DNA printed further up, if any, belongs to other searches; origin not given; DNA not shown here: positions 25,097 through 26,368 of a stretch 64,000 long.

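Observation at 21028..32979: Polysaccharide operon predicted to build a repeat unit on an N-acylated 2,4-diamino-2,4,6-trideoxyhexose (bacillosamine-like) with possible amino-acid amidation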

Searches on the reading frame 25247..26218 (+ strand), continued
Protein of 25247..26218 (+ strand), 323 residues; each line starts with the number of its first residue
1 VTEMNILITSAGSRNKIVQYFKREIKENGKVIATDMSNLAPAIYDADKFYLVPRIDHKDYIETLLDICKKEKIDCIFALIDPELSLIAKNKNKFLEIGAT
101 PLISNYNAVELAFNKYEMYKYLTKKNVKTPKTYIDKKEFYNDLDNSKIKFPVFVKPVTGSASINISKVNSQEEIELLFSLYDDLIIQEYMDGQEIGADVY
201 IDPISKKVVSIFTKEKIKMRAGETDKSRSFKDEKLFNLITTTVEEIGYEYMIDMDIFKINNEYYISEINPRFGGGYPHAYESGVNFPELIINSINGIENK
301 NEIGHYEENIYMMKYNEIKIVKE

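Call 31: search_solved_structures(query=window:25256-26215:+, max_evalue=1e-50, show_alignments=1)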
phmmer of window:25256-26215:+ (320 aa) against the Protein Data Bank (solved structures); distinct sequences matched with E-value up to 1e-50: 1.
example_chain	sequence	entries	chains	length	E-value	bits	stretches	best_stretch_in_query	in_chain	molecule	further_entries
2pn1_A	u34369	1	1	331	4.7e-91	308.3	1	2-318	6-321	Carbamoylphosphate synthase large subunit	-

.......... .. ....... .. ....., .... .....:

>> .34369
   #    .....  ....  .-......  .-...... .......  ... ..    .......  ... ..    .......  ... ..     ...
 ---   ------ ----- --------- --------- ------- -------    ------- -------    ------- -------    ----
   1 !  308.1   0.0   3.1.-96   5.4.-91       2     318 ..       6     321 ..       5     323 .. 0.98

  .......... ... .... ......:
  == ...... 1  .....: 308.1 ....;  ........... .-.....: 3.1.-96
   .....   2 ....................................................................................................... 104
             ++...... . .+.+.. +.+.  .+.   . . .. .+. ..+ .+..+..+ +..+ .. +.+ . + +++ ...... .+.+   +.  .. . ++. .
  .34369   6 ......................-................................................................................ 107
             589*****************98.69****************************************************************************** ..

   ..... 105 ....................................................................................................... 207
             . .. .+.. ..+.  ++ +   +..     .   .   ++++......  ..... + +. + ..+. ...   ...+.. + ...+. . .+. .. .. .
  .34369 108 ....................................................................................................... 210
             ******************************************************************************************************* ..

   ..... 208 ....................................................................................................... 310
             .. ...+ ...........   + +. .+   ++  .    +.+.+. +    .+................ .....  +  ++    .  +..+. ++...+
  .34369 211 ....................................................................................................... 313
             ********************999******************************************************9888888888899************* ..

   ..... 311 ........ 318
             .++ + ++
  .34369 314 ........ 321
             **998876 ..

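Call 37: search_protein_families(library=pfam, proteins=[L014:8997-9950:+, L063:9064-9996:+, L048:8104-9018:+, L077:9389-9928:+, L036:8254-9000:+, L030:10985-12085:+, L014:10974-12104:+, L063:10972-12198:+, L077:12294-13508:+, L048:11374-12417:+], max_evalue=0.001)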
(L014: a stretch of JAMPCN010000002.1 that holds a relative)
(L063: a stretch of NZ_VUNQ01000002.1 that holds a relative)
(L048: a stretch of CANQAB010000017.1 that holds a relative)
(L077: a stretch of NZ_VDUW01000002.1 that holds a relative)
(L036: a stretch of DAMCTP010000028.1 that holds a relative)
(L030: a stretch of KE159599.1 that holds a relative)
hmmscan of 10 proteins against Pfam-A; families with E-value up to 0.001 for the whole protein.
L014:8997-9950:+ (317 aa): 1 family
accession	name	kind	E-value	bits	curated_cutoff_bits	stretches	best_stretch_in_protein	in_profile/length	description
PF00291.31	PALP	-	1.3e-24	87.6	35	1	17-305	14-295/295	Pyridoxal-phosphate dependent enzyme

L063:9064-9996:+ (310 aa): 1 family
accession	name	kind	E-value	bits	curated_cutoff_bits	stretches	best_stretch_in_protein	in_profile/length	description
PF00291.31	PALP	-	2.3e-33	116.2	35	1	15-295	20-295/295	Pyridoxal-phosphate dependent enzyme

L048:8104-9018:+ (304 aa): 1 family
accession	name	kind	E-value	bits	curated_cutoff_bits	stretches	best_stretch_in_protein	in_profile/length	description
PF00291.31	PALP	-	1.7e-34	119.9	35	1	6-292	14-295/295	Pyridoxal-phosphate dependent enzyme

L077:9389-9928:+ (179 aa): 4 families
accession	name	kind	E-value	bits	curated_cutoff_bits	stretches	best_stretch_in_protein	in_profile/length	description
PF13302.13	Acetyltransf_3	-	3.9e-19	70.2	25.4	1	16-154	2-138/138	Acetyltransferase (GNAT) domain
PF13420.13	Acetyltransf_4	-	2.6e-13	50.7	24.3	1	19-172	2-153/155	Acetyltransferase (GNAT) domain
PF00583.31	Acetyltransf_1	-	1.8e-10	41.6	20.7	1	54-153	17-116/116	Acetyltransferase (GNAT) family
PF13523.12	Acetyltransf_8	-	0.00037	20.6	27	0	23-159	3-143/145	Acetyltransferase (GNAT) domain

L036:8254-9000:+ (248 aa): 1 family
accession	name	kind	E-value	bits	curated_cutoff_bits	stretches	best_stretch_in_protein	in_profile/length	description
PF00551.24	Formyl_trans_N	-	2.7e-22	79.9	26.1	1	62-166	74-178/181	Formyl transferase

L030:10985-12085:+ (366 aa): 7 families
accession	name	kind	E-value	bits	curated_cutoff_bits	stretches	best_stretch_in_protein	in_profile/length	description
PF00534.26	Glycos_transf_1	-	8.2e-27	94.3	26.4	1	184-336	13-171/172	Glycosyl transferases group 1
PF13692.12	Glyco_trans_1_4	-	4.9e-26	92.1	27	1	188-321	3-141/142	Glycosyl transferases group 1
PF13477.12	Glyco_trans_4_2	-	4.3e-10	40.3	23.4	1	21-146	16-139/139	Glycosyl transferase 4-like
PF13524.12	Glyco_trans_1_2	-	1.3e-09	38.6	25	1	207-343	8-134/144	Glycosyl transferase-like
PF13439.12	Glyco_transf_4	-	2.8e-07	31.2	28.5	1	21-162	11-158/170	Glycosyltransferase Family 4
PF13579.12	Glyco_trans_4_4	-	5e-07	30.6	29.7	1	22-151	11-140/158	Glycosyl transferase 4-like domain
PF20706.3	GT4-conflict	-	1.5e-06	27.9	26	1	181-313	192-333/385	Family 4 Glycosyltransferase in conflict systems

L014:10974-12104:+ (376 aa): 7 families
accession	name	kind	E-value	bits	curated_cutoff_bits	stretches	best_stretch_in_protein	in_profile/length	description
PF00534.26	Glycos_transf_1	-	1.9e-23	83.3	26.4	1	198-350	13-171/172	Glycosyl transferases group 1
PF13692.12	Glyco_trans_1_4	-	1e-22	81.4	27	1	202-334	3-140/142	Glycosyl transferases group 1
PF13477.12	Glyco_trans_4_2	-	1.4e-12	48.4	23.4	1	18-160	2-139/139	Glycosyl transferase 4-like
PF13524.12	Glyco_trans_1_2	-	1.6e-07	31.8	25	1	263-357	39-134/144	Glycosyl transferase-like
PF20706.3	GT4-conflict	-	4.5e-07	29.6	26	1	181-351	179-354/385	Family 4 Glycosyltransferase in conflict systems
PF13579.12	Glyco_trans_4_4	-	2.4e-05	25.2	29.7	1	57-167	34-142/158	Glycosyl transferase 4-like domain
PF13439.12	Glyco_transf_4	-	0.00027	21.4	28.5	1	37-172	13-154/170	Glycosyltransferase Family 4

L063:10972-12198:+ (408 aa): 3 families
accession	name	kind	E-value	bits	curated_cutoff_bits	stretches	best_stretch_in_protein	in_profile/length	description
PF00534.26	Glycos_transf_1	-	9.1e-15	55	26.4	1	212-382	4-171/172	Glycosyl transferases group 1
PF13692.12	Glyco_trans_1_4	-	4.5e-06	27.4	27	1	226-366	4-139/142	Glycosyl transferases group 1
PF13439.12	Glyco_transf_4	-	0.00096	19.6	28.5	0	21-199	9-167/170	Glycosyltransferase Family 4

L077:12294-13508:+ (404 aa): 3 families
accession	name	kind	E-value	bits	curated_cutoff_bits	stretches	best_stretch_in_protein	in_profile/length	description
PF00534.26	Glycos_transf_1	-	5.7e-19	68.7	26.4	1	214-384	3-171/172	Glycosyl transferases group 1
PF13692.12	Glyco_trans_1_4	-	2.7e-11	44.3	27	1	228-371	3-141/142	Glycosyl transferases group 1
PF13439.12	Glyco_transf_4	-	0.0007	20.1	28.5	0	26-203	10-168/170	Glycosyltransferase Family 4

L048:11374-12417:+ (347 aa): 2 families
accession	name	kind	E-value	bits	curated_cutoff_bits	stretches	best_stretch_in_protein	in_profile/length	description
PF09587.15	PGA_cap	-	5.9e-43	147.6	27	1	29-233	36-252/255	Bacterial capsule synthesis protein PGA_cap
PF00149.33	Metallophos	-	0.00053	20.9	21.5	1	1-213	1-190/191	Calcineurin-like phosphoesterase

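Call 43: get_annotated_region(hit=H6, flank=9000)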
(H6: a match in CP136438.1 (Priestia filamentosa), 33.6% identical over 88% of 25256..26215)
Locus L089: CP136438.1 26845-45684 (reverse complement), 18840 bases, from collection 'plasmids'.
description: Priestia filamentosa strain H146 plasmid p3, complete sequence
organism: Priestia filamentosa (NCBI taxid 1402861)
taxonomy: Bacteria; Bacillota; Bacilli; Bacillales; Bacillaceae; Priestia; Priestia filamentosa
host: -; source: Leaves of Cigar; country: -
typing (MOB-suite, as given by PLSDB): mobilizable; relaxase MOBP
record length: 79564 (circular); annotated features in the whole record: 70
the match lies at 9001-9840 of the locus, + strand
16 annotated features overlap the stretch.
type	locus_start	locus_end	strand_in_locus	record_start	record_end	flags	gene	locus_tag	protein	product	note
CDS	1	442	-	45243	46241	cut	-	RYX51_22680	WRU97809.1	hypothetical protein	-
CDS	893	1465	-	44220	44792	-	-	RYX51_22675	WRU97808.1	replication-relaxation family protein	-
CDS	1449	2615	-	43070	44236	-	-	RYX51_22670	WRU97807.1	FtsK/SpoIIIE domain-containing protein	-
CDS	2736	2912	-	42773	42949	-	-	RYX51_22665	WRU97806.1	hypothetical protein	-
CDS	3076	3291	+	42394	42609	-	-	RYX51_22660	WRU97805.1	helix-turn-helix transcriptional regulator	-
CDS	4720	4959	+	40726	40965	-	-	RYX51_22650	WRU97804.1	hypothetical protein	-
CDS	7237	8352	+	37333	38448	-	-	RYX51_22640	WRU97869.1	aminotransferase class I/II-fold pyridoxal phosphate-dependent enzyme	-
CDS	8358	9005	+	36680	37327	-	-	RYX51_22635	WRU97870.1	sugar transferase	-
CDS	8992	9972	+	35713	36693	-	-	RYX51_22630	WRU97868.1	ATP-grasp domain-containing protein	-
CDS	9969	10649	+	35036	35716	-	-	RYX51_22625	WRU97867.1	HAD-IA family hydrolase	-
CDS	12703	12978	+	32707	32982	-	-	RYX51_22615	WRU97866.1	hypothetical protein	-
CDS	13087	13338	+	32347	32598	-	-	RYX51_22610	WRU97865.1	glycosyltransferase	-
CDS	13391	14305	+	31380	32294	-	-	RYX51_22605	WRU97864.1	glycosyltransferase family 2 protein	-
CDS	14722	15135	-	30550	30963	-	-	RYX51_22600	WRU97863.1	hypothetical protein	-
CDS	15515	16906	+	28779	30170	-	-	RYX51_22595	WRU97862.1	oligosaccharide flippase family protein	-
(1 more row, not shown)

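Call 44: get_annotated_region(hit=H4, flank=9000)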
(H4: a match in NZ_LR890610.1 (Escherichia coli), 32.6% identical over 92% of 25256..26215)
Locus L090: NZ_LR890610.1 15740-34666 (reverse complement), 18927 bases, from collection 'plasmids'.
description: Escherichia coli strain MINF_8D isolate MINF_8D plasmid 5, complete sequence
organism: Escherichia coli (NCBI taxid 562)
taxonomy: Bacteria; Pseudomonadota; Gammaproteobacteria; Enterobacterales; Enterobacteriaceae; Escherichia; Escherichia coli
host: -; source: Homo sapiens,urine; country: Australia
typing (MOB-suite, as given by PLSDB): non-mobilizable; replicon IncR
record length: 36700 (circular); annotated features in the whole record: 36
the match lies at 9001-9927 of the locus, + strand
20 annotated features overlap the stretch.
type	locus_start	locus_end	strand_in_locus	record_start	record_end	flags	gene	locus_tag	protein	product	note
CDS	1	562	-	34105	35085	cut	-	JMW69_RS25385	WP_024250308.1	IS5-like element IS5 family transposase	-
CDS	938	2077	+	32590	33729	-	-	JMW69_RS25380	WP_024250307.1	ISAs1 family transposase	-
CDS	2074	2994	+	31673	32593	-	-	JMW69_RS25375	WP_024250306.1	NAD-dependent epimerase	-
CDS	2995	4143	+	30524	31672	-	-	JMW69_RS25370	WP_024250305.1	dTDP-glucose 4,6-dehydratase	-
CDS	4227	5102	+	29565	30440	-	rfbA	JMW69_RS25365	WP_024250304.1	glucose-1-phosphate thymidylyltransferase RfbA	GO:0019305 - dTDP-rhamnose biosynthetic process [Evidence IEA]; GO:0009243 - O antigen biosynthetic process [Evidence ...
CDS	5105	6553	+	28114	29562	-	-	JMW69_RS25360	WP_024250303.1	lipopolysaccharide biosynthesis protein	-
CDS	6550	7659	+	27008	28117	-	-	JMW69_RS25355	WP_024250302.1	DegT/DnrJ/EryC1/StrS family aminotransferase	-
CDS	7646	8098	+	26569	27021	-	-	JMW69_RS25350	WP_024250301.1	GNAT family N-acetyltransferase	-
CDS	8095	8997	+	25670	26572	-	-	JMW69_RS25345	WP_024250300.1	pyridoxal-phosphate dependent enzyme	-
CDS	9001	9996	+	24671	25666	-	-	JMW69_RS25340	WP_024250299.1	ATP-grasp domain-containing protein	-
CDS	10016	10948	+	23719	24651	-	-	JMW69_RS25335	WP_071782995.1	glycosyltransferase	-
CDS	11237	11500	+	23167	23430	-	-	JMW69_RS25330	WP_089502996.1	transposase family protein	-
CDS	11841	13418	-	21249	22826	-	-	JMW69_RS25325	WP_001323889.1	PAS domain-containing methyl-accepting chemotaxis protein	-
CDS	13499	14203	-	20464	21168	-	-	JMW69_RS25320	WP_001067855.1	IS6-like element IS26 family transposase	-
CDS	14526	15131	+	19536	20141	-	-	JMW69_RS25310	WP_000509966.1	recombinase family protein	GO:0006310 - DNA recombination [Evidence IEA]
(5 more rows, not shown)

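Call 45: search_protein_families(library=ncbifam, proteins=[L089:8992-9972:+, L090:9001-9996:+, L077:9959-10972:+, L030:10001-10984:+, L090:8095-8997:+, L063:9064-9996:+, L090:7646-8098:+, L089:8358-9005:+], max_evalue=1e-10)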
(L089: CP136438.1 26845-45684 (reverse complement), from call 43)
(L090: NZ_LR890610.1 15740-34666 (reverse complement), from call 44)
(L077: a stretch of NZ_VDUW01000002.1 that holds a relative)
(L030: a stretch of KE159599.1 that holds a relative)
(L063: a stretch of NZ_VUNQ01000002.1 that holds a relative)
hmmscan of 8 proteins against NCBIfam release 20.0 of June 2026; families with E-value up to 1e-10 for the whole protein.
L089:8992-9972:+ (326 aa): 8 families
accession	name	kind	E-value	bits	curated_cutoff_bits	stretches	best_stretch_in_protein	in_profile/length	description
NF009405.0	PRK12767.1-4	equivalog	1.7e-95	319.7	390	1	5-320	2-317/320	carbamoyl phosphate synthase-like protein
NF009403.0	PRK12767.1-2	equivalog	4.8e-70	236.4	286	1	5-245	2-240/342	carbamoyl phosphate synthase-like protein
NF009406.0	PRK12767.1-5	equivalog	9.2e-70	235.3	271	1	3-326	2-327/327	carbamoyl phosphate synthase-like protein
NF009404.0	PRK12767.1-3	equivalog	1e-59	202.2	316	1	4-318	1-333/344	carbamoyl phosphate synthase-like protein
NF009402.0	PRK12767.1-1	equivalog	2e-47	161.6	218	1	29-312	27-317/329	carbamoyl phosphate synthase-like protein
NF053643.1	Ddl_archaea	equivalog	6.7e-20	71.4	500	1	26-277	19-279/367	putative pseudomurein biosynthesis ATP-grasp protein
TIGR03909.1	pyrrolys_PylC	equivalog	5.9e-12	45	248.3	1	74-292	60-273/374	3-methylornithine--L-lysine ligase PylC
NF002563.0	PRK02186.1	subfamily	9.6e-12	44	625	1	109-273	98-280/890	argininosuccinate lyase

L090:9001-9996:+ (331 aa): 9 families
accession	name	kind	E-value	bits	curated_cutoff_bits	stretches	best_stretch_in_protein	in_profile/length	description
NF009404.0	PRK12767.1-3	equivalog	2e-104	349.2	316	1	1-314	1-314/344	carbamoyl phosphate synthase-like protein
NF009405.0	PRK12767.1-4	equivalog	6.6e-70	235.6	390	1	1-306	1-288/320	carbamoyl phosphate synthase-like protein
NF009406.0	PRK12767.1-5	equivalog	1.1e-65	221.9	271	1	1-315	3-302/327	carbamoyl phosphate synthase-like protein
NF009403.0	PRK12767.1-2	equivalog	7e-46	157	286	1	1-260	1-241/342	carbamoyl phosphate synthase-like protein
NF009402.0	PRK12767.1-1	equivalog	6e-42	143.6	218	1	29-299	32-291/329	carbamoyl phosphate synthase-like protein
NF053643.1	Ddl_archaea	equivalog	7.8e-18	64.6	500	1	64-287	56-275/367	putative pseudomurein biosynthesis ATP-grasp protein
NF002563.0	PRK02186.1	subfamily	8.1e-16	57.4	625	1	102-231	98-216/890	argininosuccinate lyase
TIGR00768.1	rimK_fam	subfamily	7.7e-14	51.7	143.4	1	90-305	67-275/276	RimK family alpha-L-glutamate ligase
TIGR02144.1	LysX_arch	equivalog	5.8e-11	42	275.6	0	91-179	68-159/281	lysine biosynthesis protein LysX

L077:9959-10972:+ (337 aa): 8 families
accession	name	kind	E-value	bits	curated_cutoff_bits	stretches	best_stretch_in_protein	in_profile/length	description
NF009406.0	PRK12767.1-5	equivalog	5.2e-148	492.5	271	1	15-335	3-323/327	carbamoyl phosphate synthase-like protein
NF009404.0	PRK12767.1-3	equivalog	2.3e-84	283.2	316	1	15-329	1-330/344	carbamoyl phosphate synthase-like protein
NF009405.0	PRK12767.1-4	equivalog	1.4e-83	280.5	390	1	16-330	2-313/320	carbamoyl phosphate synthase-like protein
NF009403.0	PRK12767.1-2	equivalog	1.9e-47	162.2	286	1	16-258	2-240/342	carbamoyl phosphate synthase-like protein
NF009402.0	PRK12767.1-1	equivalog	1.5e-45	155.4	218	1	22-334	13-326/329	carbamoyl phosphate synthase-like protein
NF053643.1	Ddl_archaea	equivalog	1.3e-20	73.7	500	1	31-316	16-306/367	putative pseudomurein biosynthesis ATP-grasp protein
TIGR01205.1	D_ala_D_alaTIGR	subfamily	1.3e-11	44.1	245.65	1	122-282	103-286/318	D-alanine--D-alanine ligase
TIGR00768.1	rimK_fam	subfamily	1.5e-11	44.2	143.4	1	111-305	73-276/276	RimK family alpha-L-glutamate ligase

L030:10001-10984:+ (327 aa): 7 families
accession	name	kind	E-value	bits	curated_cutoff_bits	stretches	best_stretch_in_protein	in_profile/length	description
NF009406.0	PRK12767.1-5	equivalog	6.5e-150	498.7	271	1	1-321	3-323/327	carbamoyl phosphate synthase-like protein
NF009405.0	PRK12767.1-4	equivalog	3.6e-82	275.9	390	1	1-319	1-316/320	carbamoyl phosphate synthase-like protein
NF009404.0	PRK12767.1-3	equivalog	7.7e-81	271.6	316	1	1-317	1-332/344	carbamoyl phosphate synthase-like protein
NF009403.0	PRK12767.1-2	equivalog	7.1e-51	173.4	286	1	1-242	1-238/342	carbamoyl phosphate synthase-like protein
NF009402.0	PRK12767.1-1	equivalog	8.6e-41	139.8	218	1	2-320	4-326/329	carbamoyl phosphate synthase-like protein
NF053643.1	Ddl_archaea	equivalog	9.5e-15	54.4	500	1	1-283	1-287/367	putative pseudomurein biosynthesis ATP-grasp protein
TIGR01205.1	D_ala_D_alaTIGR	subfamily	2e-11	43.5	245.65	1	108-268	103-286/318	D-alanine--D-alanine ligase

L090:8095-8997:+ (300 aa): 8 families
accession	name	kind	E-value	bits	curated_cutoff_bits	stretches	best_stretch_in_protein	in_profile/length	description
TIGR01275.1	ACC_deam_rel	subfamily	1.8e-61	208.2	289.4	1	9-299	15-315/321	pyridoxal phosphate-dependent enzymes, D-cysteine desulfhydrase family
NF052482.1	sulfolyase_CuyA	equivalog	9.8e-57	192.2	450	1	15-299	30-325/332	D-cysteate sulfo-lyase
NF052537.1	CoM_syn_XcbE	exception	1.1e-50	172.7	450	1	15-298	30-320/322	coenzyme M biosynthesis enzyme XcbE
NF003032.0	PRK03910.1-5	equivalog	3.5e-47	161.2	469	1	16-299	34-324/330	D-cysteine desulfhydrase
NF010646.0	PRK14045.1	equivalog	3.4e-45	154.7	550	1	16-295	36-315/329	1-aminocyclopropane-1-carboxylate deaminase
NF003030.0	PRK03910.1-3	equivalog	2.2e-44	152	429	1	15-299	36-329/338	D-cysteine desulfhydrase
NF003029.0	PRK03910.1-1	equivalog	2.1e-43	149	610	1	17-299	34-322/328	D-cysteine desulfhydrase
TIGR01274.1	ACC_deam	equivalog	1.2e-36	126.6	392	1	16-299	31-328/337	1-aminocyclopropane-1-carboxylate deaminase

L063:9064-9996:+ (310 aa): 8 families
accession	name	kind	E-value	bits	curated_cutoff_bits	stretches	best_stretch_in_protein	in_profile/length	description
NF052482.1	sulfolyase_CuyA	equivalog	9.4e-57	192.3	450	1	8-301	23-325/332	D-cysteate sulfo-lyase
TIGR01275.1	ACC_deam_rel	subfamily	1.1e-53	182.6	289.4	1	14-303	19-317/321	pyridoxal phosphate-dependent enzymes, D-cysteine desulfhydrase family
NF052537.1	CoM_syn_XcbE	exception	6.6e-44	150.4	450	1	16-301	30-321/322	coenzyme M biosynthesis enzyme XcbE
NF003030.0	PRK03910.1-3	equivalog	1e-41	143.2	429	1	12-302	32-330/338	D-cysteine desulfhydrase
NF010646.0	PRK14045.1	equivalog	1.3e-40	139.7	550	1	14-302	33-320/329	1-aminocyclopropane-1-carboxylate deaminase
NF003032.0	PRK03910.1-5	equivalog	6.5e-40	137.3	469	1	14-302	31-325/330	D-cysteine desulfhydrase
NF003029.0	PRK03910.1-1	equivalog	6.6e-39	134.2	610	1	15-301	31-322/328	D-cysteine desulfhydrase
TIGR01274.1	ACC_deam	equivalog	9.6e-35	120.3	392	1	9-298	23-325/337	1-aminocyclopropane-1-carboxylate deaminase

L090:7646-8098:+ (150 aa): 1 family
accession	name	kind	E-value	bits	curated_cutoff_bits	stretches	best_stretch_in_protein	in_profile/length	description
TIGR01575.1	rimI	equivalog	6e-12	45.9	86.4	1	51-130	37-114/132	ribosomal protein S18-alanine N-acetyltransferase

L089:8358-9005:+ (215 aa): 10 families
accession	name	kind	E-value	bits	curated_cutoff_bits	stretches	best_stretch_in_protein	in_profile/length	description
TIGR03025.1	EPS_sugtrans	subfamily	4.7e-73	246.9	295.55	1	9-191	254-443/445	exopolysaccharide biosynthesis polyprenyl glycosylphosphotransferase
TIGR03023.1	WcaJ_sugtrans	equivalog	2.5e-62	211.7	410.75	1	8-189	258-449/453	undecaprenyl-phosphate glucose phosphotransferase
TIGR03022.1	WbaP_sugtrans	subfamily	1.8e-55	189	403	1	9-191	255-454/456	undecaprenyl-phosphate galactose phosphotransferase WbaP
NF052601.1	undeca_RfbP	equivalog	2e-48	164.8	330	1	80-188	129-237/244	undecaprenyl-phosphate galactose phosphotransferase family protein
TIGR03013.1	EpsB_2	subfamily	1.7e-45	155.9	393.35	1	7-191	249-441/443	TIGR03013 family XrtA/PEP-CTERM system glycosyltransferase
NF041877.1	EPS_EpsZ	equivalog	8.4e-45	153.3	800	1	11-191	264-457/459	exopolysaccharide biosynthesis polyisoprenyl-phosphate hexose-1-phosphate transferase EpsZ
NF007518.0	PRK10124.1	equivalog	1.5e-39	136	684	1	9-188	270-459/464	undecaprenyl-phosphate glucose phosphotransferase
NF050817.1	PolSacchBiosHfsE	equivalog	2.3e-38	132.1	750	1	9-184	268-457/467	polysaccharide biosynthesis protein HfsE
NF011751.0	PRK15204.1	equivalog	7.8e-37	127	907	1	9-191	276-474/476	undecaprenyl-phosphate galactose phosphotransferase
NF045514.1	glycotran_HepC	equivalog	2.8e-20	72.5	140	1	9-121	113-213/220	heterocyst development glycosyltransferase HepC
